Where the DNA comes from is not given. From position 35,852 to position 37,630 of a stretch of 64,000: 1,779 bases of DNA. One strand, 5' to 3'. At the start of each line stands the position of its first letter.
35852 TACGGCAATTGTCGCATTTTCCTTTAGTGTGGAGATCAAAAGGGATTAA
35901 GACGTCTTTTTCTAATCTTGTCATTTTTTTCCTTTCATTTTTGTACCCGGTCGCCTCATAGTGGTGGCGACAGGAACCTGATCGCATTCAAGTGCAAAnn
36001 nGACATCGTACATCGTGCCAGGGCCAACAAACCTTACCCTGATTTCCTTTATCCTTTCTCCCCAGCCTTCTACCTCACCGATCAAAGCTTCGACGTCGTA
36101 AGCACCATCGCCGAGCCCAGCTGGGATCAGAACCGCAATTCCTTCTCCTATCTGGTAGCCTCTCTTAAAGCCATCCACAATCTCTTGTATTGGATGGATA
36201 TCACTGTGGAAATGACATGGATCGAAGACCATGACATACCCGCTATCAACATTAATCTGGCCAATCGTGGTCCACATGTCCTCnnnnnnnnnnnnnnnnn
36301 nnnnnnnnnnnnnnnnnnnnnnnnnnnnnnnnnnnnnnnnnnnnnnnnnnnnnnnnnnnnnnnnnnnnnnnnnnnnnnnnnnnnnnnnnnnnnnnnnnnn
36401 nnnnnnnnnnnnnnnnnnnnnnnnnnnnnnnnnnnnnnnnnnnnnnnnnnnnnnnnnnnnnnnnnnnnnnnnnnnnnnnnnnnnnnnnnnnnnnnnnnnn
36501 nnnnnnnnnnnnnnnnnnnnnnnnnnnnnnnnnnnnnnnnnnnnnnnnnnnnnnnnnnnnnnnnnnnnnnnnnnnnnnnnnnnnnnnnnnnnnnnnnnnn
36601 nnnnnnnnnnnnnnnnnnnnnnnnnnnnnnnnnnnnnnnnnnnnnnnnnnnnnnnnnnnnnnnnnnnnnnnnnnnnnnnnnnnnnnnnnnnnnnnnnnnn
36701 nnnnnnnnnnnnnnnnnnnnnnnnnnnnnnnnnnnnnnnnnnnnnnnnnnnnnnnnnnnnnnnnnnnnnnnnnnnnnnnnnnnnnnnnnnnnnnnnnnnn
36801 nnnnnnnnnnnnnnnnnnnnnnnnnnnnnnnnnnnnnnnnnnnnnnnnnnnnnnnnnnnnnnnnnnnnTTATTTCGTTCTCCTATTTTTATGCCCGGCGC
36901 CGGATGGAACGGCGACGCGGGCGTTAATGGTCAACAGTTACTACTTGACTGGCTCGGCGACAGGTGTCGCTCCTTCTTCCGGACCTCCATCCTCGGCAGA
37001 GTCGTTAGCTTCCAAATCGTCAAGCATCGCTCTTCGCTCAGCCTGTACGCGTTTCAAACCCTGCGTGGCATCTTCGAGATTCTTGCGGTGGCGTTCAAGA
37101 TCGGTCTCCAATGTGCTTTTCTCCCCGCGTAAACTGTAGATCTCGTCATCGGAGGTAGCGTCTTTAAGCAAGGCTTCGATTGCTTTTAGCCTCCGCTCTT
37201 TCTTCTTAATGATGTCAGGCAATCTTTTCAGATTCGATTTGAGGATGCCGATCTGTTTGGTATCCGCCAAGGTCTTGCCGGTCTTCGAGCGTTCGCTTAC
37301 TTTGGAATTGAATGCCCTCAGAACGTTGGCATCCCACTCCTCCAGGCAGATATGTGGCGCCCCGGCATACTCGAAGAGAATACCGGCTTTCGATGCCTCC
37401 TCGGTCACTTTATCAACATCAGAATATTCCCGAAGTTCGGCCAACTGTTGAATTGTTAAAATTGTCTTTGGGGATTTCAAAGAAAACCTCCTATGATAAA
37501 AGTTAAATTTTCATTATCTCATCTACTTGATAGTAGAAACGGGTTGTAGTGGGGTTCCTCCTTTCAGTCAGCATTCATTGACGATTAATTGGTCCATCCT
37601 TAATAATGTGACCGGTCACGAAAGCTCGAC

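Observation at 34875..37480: Four co-directional unknown genes between the AAA+ protein and int, including an ancient tandem paralog pair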

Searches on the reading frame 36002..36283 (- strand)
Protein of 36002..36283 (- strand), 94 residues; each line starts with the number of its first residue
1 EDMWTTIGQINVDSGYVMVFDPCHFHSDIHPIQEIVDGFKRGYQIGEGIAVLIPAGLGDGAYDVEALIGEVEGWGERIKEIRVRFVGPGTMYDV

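Call 70: search_dna_similar(query=window:36002-36283:-, collection=phages, mode=protein, max_evalue=1, max_rows=20)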
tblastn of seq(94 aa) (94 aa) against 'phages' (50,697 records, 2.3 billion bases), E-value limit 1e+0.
Records with a match: 103; places in all: 103; records where one place covers at least 80% of the query: 84.
Best place of each record, by identity: <60% 103.
By first word of the organism name: Streptomyces 81; Mycobacterium 16; Moraxella 5; Moorella 1.
By host as written in the record: Streptomyces griseus ATCC 10137 27; Streptomyces lividans JI 1326 18; Mycobacterium smegmatis mc2 155 11; Streptomyces lividans 8; Streptomyces xanthochromogenes NRRL B-5410 7; Moraxella catarrhalis 5; Streptomyces venezuelae ATCC 10712 5; Mycobacterium smegmatis mc#155 3; and 12 more.
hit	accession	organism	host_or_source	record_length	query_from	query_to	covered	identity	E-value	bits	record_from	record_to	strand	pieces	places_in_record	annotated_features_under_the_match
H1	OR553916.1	Mycobacterium phage Dulcita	Mycobacterium smegmatis mc2 155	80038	4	86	88%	34.9%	3e-4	43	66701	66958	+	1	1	129: hypothetical protein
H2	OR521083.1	Mycobacterium phage Diminimus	Mycobacterium smegmatis mc#155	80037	4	86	88%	34.9%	3e-4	43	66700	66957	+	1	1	129: hypothetical protein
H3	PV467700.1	Mycobacterium phage Izel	Mycobacterium smegmatis mc#155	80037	4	86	88%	34.9%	3e-4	43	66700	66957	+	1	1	129: hypothetical protein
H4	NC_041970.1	Mycobacterium phage Bongo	Mycobacterium smegmatis mc2 155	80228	4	86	88%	34.9%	3e-4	43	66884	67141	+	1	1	128: hypothetical protein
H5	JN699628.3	Mycobacterium phage Bongo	Mycobacterium smegmatis mc2 155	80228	4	86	88%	34.9%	3e-4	43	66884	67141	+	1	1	128: hypothetical protein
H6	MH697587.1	Mycobacterium phage IPhane7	Mycobacterium smegmatis mc2 155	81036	4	86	88%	34.9%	3e-4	43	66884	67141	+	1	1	127: hypothetical protein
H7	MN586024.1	Mycobacterium phage TyDawg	Mycobacterium smegmatis mc#155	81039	4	86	88%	34.9%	3e-4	43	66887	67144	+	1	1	124: hypothetical protein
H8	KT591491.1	Mycobacterium phage Bricole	Mycobacterium smegmatis mc2 155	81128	4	86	88%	34.9%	3e-4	43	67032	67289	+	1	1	hypothetical protein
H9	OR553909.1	Mycobacterium phage Glaske16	Mycobacterium smegmatis mc2 155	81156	4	86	88%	34.9%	3e-4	43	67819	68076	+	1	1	131: hypothetical protein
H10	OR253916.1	Mycobacterium phage Auspice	Mycobacterium smegmatis mc2155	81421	4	86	88%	34.9%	3e-4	43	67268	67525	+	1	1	129: hypothetical protein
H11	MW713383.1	Mycobacterium phage SirSheldon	Mycolicibacterium smegmatis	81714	4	86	88%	34.9%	3e-4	43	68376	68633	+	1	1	hypothetical protein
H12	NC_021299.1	Mycobacterium phage PegLeg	Mycobacterium smegmatis mc2 155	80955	4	86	88%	34.9%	4e-4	43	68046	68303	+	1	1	hypothetical protein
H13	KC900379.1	Mycobacterium phage PegLeg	Mycobacterium smegmatis mc2 155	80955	4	86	88%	34.9%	4e-4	43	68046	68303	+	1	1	hypothetical protein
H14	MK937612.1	Mycobacterium phage LilhomieP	Mycobacterium smegmatis mc2 155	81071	4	86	88%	34.9%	4e-4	43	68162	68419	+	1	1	129: hypothetical protein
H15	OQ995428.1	Mycobacterium phage SlimJimmy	Mycobacterium smegmatis mc2 155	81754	4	86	88%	34.9%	4e-4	43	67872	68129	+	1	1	128: hypothetical protein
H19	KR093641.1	Moraxella phage Mcat17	Moraxella catarrhalis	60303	1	85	90%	32.9%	1e-1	35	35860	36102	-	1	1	hypothetical protein (x3)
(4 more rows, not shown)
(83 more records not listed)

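Call 71: search_protein_families(library=pfam, proteins=[window:36002-36283:-], max_evalue=1)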
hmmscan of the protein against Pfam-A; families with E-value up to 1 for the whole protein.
seq(94 aa): 0 families

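Call 89: get_annotated_region(hit=H4, flank=4000)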
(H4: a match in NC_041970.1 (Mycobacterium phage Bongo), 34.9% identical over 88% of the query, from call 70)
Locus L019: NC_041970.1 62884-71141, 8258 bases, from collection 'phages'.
description: Mycobacterium phage Bongo, complete genome.
organism: Mycobacterium phage Bongo (NCBI taxid 1088864)
taxonomy: Viruses; Duplodnaviria; Heunggongvirae; Uroviricota; Caudoviricetes; Vilmaviridae; Mclasvirinae; Bongovirus; Bongovirus bongo
host: Mycobacterium smegmatis mc2 155; source: soil; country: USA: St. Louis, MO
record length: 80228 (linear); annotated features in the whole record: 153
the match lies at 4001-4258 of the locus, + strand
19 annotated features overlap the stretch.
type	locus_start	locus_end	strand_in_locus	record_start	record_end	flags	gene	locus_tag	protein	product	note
CDS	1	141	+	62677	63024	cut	117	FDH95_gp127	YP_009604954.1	MazG-like pyrophosphatase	MazG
CDS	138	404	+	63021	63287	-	118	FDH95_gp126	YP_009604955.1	hypothetical protein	-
CDS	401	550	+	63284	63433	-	119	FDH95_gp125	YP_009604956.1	hypothetical protein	-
CDS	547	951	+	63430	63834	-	120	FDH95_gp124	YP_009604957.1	hypothetical protein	-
CDS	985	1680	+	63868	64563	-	121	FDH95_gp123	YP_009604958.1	hypothetical protein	-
CDS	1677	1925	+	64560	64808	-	122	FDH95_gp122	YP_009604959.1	hypothetical protein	-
CDS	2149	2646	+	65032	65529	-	123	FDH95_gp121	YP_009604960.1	hypothetical protein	-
CDS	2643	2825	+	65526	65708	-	124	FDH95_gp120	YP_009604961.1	hypothetical protein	-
CDS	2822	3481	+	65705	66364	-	125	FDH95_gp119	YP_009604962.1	phosphoesterase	-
CDS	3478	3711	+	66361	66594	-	126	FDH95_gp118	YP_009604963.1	hypothetical protein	-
CDS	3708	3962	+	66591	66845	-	127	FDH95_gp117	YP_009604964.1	hypothetical protein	-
CDS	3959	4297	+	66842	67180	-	128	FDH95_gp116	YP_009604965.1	hypothetical protein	-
CDS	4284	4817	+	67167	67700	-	129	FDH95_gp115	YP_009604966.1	hypothetical protein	-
CDS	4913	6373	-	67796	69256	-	130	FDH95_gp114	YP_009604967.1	integrase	integrase (S-int)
CDS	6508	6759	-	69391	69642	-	131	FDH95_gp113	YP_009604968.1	hypothetical protein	-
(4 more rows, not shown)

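Call 90: get_annotated_region(hit=H19, flank=4000)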
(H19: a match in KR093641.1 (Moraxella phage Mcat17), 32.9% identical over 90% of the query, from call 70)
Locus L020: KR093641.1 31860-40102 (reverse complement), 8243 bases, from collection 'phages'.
description: Moraxella phage Mcat17, complete genome.
organism: Moraxella phage Mcat17 (NCBI taxid 1647532)
taxonomy: Viruses; Duplodnaviria; Heunggongvirae; Uroviricota; Caudoviricetes
host: Moraxella catarrhalis; source: ear aspirate; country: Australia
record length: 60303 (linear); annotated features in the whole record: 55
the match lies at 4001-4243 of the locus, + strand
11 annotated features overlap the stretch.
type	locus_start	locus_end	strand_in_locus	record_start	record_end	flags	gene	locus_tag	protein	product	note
CDS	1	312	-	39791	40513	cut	-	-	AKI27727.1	hypothetical protein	-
CDS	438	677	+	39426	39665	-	-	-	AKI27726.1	hypothetical protein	-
CDS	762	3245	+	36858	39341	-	-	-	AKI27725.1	virulence associated E family protein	-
CDS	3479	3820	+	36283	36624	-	-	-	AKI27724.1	hypothetical protein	-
CDS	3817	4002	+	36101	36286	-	-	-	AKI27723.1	hypothetical protein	-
CDS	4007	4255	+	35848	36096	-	-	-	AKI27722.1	hypothetical protein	-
CDS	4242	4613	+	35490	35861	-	-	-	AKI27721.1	hypothetical protein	-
CDS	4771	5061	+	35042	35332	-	-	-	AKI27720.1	hypothetical protein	-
CDS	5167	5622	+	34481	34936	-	-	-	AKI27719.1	terminase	-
CDS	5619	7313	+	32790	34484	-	-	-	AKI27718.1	terminase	-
CDS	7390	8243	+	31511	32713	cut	-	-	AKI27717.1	portal protein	-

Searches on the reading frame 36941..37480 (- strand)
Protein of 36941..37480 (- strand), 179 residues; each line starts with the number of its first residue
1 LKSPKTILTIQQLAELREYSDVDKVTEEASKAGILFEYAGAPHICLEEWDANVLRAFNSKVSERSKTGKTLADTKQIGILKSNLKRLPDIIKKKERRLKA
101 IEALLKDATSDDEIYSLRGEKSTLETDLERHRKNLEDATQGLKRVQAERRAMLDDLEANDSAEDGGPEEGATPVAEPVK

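Call 4: search_protein_families(library=pfam, proteins=[window:36941-37480:-], max_evalue=1)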
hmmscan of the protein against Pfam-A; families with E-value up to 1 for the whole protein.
window:36941-37480:- (179 aa): 12 families
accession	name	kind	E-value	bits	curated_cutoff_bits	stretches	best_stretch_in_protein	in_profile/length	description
PF15372.11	DUF4600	-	0.0006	20.5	27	1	75-160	21-105/128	Domain of unknown function (DUF4600)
PF16326.10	ABC_tran_CTD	-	0.0069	17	32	1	82-130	8-59/69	ABC transporter C-terminal domain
PF25443.1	ANG-1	-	0.016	15.8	28.5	1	75-152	14-86/105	ANG-1-like domain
PF25802.1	WWC1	-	0.024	15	27.8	1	81-157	40-115/135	WWC1-like, helical hairpin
PF17078.10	SHE3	-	0.061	13.5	30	1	75-154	45-122/228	SWI5-dependent HO expression protein 3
PF05546.16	She9_MDM33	-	0.098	12.9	22.2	1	85-151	3-69/198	She9 / Mdm33 family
PF16523.10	betaPIX_CC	-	0.14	12.5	26.8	1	112-162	32-82/85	betaPIX coiled coil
PF10234.14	Cluap1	-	0.17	11.7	25.8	1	97-158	169-232/268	Clusterin-associated protein-1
PF13851.11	GAS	-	0.18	11.6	32.3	1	71-158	43-131/200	Growth-arrest specific micro-tubule binding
PF15188.11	CCDC-167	-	0.43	11.3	27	1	82-136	4-59/84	Coiled-coil domain-containing protein 167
PF09304.16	Cortex-I_coil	-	0.69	10.6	60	0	116-159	24-66/107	Cortexillin coiled-coil region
PF01544.23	CorA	-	0.87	9.3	27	0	73-155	109-188/292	CorA-like Mg2+ transporter protein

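Call 8: search_protein_families(library=phrogs, proteins=[window:36941-37480:-], max_evalue=0.1)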
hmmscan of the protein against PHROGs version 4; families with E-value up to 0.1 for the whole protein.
window:36941-37480:- (179 aa): 4 families
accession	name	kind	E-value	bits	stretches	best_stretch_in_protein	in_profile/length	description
phrog_16389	-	unknown function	0.013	15.7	1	70-150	185-257/340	-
phrog_632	-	moron, auxiliary metabolic gene and host takeover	0.052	14.7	0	53-115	59-121/143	tellurite resistance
phrog_736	-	unknown function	0.098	13.8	0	74-144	41-93/112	-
phrog_12106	-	unknown function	0.098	13.5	0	123-148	11-36/65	-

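Call 10: search_protein_families(library=padloc, proteins=[window:36941-37480:-], max_evalue=0.1)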
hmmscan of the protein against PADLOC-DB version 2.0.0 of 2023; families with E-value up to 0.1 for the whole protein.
window:36941-37480:- (179 aa): 5 families
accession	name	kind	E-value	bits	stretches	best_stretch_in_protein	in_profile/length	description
PDLC02722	PbeC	-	0.0018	15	1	52-156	358-458/643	PbeC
PDLC02668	DndD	-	0.0033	14.5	1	80-159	393-472/659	DndD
PDLC03863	LmuB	-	0.014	12.1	1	80-159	204-274/610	-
PDLC03859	LmuB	-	0.02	12.1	1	44-138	336-400/611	-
PDLC00505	JetC1|JetC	-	0.034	10.2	1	82-160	369-447/1118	DUF3584 domain; MukB-like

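Call 11: search_protein_families(library=ncbifam, proteins=[window:36941-37480:-], max_evalue=0.1)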
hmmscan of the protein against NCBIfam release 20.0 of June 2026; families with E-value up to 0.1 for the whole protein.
window:36941-37480:- (179 aa): 3 families
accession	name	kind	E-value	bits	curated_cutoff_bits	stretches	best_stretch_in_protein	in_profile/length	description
TIGR02169.1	SMC_prok_A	equivalog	2.5e-05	22.2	729.4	1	52-162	273-380/1165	chromosome segregation protein SMC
NF045487.1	ASRP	equivalog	0.0053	15.4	300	1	74-159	148-237/593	archaea-specific SMC-related protein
NF045780.1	TrlF_fam_ATP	equivalog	0.026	13.2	350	1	54-161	449-547/944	TrlF family AAA-like ATPase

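Call 32: find_homologous_proteins(query=window:36941-37480:-, max_evalue=0.001)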
Query window:36941-37480:- (179 aa): 5 proteins with E <= 0.001 among 132 candidates.
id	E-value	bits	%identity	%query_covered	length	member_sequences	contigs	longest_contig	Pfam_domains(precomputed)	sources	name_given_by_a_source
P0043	2.1e-107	374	100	100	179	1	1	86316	-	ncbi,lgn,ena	-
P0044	1.7e-84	300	80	100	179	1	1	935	-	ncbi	-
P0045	6.7e-70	252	69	100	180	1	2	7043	-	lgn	-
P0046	1.9e-45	173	85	58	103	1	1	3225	-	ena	-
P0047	1.0e-38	151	51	95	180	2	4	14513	-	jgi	-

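Call 34: search_solved_structures(query=A4, max_evalue=10, show_alignments=2)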
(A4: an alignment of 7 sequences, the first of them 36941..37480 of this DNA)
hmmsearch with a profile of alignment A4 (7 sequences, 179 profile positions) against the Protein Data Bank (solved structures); distinct sequences matched with E-value up to 10: 8.
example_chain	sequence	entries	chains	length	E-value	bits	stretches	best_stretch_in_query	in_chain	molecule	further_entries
7n3t_C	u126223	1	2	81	0.14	15.2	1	39-99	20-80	Designed TrkA-binding miniprotein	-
28nt_u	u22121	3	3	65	0.14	15.2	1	22-65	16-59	Small ribosomal subunit protein bS21B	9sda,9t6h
2iak_A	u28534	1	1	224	0.98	12.4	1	69-120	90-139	Bullous pemphigoid antigen 1, isoform 5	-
5mke_A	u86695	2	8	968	1.3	12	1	81-170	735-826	Polycystin-2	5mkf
9l0m_B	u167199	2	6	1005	1.4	11.9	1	81-170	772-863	Polycystin-2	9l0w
8z6b_B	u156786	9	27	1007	1.4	11.9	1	81-170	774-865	Polycystin-2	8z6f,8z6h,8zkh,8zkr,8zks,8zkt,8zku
8bd7_L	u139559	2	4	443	3.1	10.8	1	95-157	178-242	Clusterin-associated protein 1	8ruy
6tmf_E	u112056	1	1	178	3.7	10.6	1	109-154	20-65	30S ribosomal protein S4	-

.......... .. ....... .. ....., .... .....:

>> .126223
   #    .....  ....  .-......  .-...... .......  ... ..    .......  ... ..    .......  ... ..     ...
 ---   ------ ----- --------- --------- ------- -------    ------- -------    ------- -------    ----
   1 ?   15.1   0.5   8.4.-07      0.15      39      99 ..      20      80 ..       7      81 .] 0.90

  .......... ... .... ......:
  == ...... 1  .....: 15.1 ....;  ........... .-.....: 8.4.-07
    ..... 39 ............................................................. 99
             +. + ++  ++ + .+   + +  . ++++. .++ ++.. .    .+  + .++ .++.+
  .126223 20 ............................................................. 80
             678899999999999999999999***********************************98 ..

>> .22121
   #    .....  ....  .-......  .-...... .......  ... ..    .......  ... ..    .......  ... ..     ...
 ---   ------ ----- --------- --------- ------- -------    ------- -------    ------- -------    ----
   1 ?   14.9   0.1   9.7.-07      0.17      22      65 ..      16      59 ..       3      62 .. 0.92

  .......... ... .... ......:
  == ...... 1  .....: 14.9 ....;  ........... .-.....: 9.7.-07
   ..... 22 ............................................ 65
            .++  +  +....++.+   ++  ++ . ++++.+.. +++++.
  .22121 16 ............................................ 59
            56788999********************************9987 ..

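Call 65: find_related_loci(query=A6, collection=metagenome_contigs, flank=10000)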
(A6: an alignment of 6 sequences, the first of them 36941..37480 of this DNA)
Query A6 (179 aa) in metagenome_contigs; peptide patterns used: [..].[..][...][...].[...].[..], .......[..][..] (x = any residue, [..] = any of these).
134 stretches matched a pattern; 4 encode a relative of the query (tblastn E <= 1e-3); 4 distinct loci.
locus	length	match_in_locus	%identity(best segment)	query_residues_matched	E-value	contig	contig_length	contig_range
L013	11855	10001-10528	51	1-176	2e-54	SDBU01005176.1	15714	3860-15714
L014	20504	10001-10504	53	1-166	3e-53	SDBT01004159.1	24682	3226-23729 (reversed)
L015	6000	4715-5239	50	2-176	2e-52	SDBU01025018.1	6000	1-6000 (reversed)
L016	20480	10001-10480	52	1-160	1e-48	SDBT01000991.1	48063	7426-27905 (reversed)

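Call 71: search_protein_families(library=pfam, proteins=[L014:7097-8365:+, L014:8583-9743:+, L016:7270-9675:+, L016:3626-5959:-], max_evalue=1)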
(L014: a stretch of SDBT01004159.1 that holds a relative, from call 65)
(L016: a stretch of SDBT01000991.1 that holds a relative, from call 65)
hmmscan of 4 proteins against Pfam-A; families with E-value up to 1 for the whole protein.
L014:7097-8365:+ (422 aa): 1 family
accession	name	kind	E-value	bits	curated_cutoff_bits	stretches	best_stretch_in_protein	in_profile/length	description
PF01395.27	PBP_GOBP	-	0.12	13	22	1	220-289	36-99/113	PBP/GOBP family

L014:8583-9743:+ (386 aa): 10 families
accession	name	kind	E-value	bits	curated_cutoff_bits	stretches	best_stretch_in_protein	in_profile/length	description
PF00158.32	Sigma54_activat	-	2e-22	80.1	20.2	1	52-203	15-164/168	Sigma-54 interaction domain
PF25601.1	AAA_lid_14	-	1.7e-11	44.2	27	1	224-275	10-62/87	AAA+ ATPase lid domain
PF07728.20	AAA_5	-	0.00024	21.6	22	1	63-189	3-126/139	AAA domain (dynein-related subfamily)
PF07724.20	AAA_2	-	0.0016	19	27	1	60-179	4-122/166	AAA domain (Cdc48 subfamily)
PF01637.24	ATPase_2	-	0.0027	18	33.2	1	50-118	12-75/225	ATPase domain predominantly from Archaea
PF01078.27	Mg_chelatase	-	0.0036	17.2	20.3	1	61-159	24-133/207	Magnesium chelatase, subunit ChlI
PF13191.12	AAA_16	-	0.0068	17.3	32.6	1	53-85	18-50/167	AAA ATPase domain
PF05621.17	TniB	-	0.051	13.4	22.4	1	55-86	31-62/189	Bacterial TniB protein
PF12775.13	AAA_7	-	0.086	12.8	25.8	1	61-110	35-86/181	P-loop containing dynein motor region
PF23838.1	DUF7208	-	0.16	11.3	27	1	16-53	68-105/293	Family of unknown function (DUF7208)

L016:7270-9675:+ (801 aa): 0 families

L016:3626-5959:- (777 aa): 2 families
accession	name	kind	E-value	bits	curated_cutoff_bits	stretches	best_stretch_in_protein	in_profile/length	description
PF19263.5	DUF5906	-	1.4e-12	48.7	27.6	1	501-612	5-114/114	Family of unknown function (DUF5906)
PF24356.1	WH_PARP12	-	0.12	12.7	27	1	464-495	23-54/70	PARP12 winged helix domain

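Call 91: search_protein_families(library=padloc, proteins=[L014:7097-8365:+, L014:8583-9743:+, L015:3444-4325:+, L016:7270-9675:+], max_evalue=0.01)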
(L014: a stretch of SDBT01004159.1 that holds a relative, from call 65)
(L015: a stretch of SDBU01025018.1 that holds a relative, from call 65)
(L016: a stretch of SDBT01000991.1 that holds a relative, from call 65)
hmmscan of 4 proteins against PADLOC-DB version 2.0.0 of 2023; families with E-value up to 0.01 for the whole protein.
L014:7097-8365:+ (422 aa): 0 families

L014:8583-9743:+ (386 aa): 3 families
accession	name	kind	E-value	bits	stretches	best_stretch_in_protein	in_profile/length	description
PDLC01995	RtcR_PspF2--CARF_AAA_HTH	-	1.9e-30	104.4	1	53-274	180-402/481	-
PDLC01994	RtcR_PspF1--CARF_AAA_HTH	-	3e-17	60.9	1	62-295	184-410/468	-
PDLC01993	RtcR--CARF_AAA_HTH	-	8.7e-17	58.7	1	38-269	185-418/523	-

L015:3444-4325:+ (293 aa): 0 families

L016:7270-9675:+ (801 aa): 0 families

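Call 94: search_dna_similar(query=window:36941-37480:-, collection=phages, mode=protein, max_evalue=0.01, max_rows=5)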
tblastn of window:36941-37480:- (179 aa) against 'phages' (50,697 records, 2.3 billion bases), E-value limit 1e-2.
No match.
